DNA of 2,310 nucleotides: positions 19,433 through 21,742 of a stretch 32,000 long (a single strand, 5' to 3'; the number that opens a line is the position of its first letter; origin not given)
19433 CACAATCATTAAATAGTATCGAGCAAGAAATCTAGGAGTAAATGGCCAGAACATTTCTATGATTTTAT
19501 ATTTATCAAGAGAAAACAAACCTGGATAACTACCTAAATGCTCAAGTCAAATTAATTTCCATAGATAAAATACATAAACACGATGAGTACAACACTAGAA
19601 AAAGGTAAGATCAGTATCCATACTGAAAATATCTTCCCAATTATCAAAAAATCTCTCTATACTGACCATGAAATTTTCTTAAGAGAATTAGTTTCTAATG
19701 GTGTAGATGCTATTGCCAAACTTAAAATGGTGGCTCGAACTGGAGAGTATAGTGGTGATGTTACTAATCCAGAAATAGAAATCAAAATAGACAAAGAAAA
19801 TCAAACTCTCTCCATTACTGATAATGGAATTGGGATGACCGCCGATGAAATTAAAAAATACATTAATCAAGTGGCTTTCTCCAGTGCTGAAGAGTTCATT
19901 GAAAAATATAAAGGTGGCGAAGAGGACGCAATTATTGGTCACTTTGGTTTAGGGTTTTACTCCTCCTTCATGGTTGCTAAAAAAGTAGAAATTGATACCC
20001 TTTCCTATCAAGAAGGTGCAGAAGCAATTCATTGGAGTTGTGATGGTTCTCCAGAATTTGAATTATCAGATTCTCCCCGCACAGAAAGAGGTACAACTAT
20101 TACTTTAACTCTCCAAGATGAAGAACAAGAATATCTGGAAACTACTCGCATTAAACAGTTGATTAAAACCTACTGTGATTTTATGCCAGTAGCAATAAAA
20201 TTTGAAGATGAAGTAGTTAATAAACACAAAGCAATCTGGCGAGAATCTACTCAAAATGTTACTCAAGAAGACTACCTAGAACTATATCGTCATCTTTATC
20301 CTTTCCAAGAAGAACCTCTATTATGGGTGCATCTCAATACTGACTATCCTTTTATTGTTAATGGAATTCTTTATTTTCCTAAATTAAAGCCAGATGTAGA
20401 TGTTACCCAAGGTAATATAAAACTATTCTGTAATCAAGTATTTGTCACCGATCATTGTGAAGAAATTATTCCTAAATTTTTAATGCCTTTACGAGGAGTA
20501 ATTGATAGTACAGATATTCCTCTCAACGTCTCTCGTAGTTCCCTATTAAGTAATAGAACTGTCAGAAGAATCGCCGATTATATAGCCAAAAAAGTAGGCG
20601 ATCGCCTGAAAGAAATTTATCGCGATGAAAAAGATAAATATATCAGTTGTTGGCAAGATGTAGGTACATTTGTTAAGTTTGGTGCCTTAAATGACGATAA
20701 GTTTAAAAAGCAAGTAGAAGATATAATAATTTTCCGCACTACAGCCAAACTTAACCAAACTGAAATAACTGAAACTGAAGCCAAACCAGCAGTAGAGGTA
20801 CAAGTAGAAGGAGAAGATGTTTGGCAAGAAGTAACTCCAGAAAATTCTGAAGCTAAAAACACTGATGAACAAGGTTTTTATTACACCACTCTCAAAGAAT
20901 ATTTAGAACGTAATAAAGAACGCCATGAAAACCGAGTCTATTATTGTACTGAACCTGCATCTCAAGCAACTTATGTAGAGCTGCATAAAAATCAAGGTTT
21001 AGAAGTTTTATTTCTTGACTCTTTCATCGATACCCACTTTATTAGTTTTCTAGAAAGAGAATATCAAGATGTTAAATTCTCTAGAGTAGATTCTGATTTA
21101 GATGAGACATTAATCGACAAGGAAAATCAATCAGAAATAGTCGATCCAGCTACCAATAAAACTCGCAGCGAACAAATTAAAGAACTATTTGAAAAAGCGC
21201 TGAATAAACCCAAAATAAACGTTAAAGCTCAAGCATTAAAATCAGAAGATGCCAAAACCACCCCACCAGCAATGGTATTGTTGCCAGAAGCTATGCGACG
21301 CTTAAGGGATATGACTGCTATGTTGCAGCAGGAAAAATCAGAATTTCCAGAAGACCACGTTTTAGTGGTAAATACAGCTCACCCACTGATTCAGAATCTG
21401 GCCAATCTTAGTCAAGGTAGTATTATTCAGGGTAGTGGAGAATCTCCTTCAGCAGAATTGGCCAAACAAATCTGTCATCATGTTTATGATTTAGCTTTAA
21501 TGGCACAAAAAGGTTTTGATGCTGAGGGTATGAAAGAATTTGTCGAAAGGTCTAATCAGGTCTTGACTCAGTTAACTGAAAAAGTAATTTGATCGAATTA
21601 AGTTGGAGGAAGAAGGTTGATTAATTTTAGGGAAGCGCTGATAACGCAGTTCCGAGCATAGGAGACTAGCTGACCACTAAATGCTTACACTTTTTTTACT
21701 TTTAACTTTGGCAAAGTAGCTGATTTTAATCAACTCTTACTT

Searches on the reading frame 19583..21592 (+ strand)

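Call 38: search_protein_families(library=pfam, proteins=[window:19583-21592:+], max_evalue=0.00001)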
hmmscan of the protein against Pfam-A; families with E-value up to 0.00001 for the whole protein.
window:19583-21592:+ (669 aa): 3 families
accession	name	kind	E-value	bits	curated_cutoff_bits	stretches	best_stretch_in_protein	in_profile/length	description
PF00183.23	HSP90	-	1.6e-57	196.1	24.4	2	207-391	77-266/518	Hsp90 protein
PF13589.12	HATPase_c_3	-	2.7e-12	47.3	25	1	31-151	5-103/137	Histidine kinase-, DNA gyrase B-, and HSP90-like ATPase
PF02518.31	HATPase_c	-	6.3e-09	36.7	26.4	1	32-179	5-109/111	Histidine kinase-, DNA gyrase B-, and HSP90-like ATPase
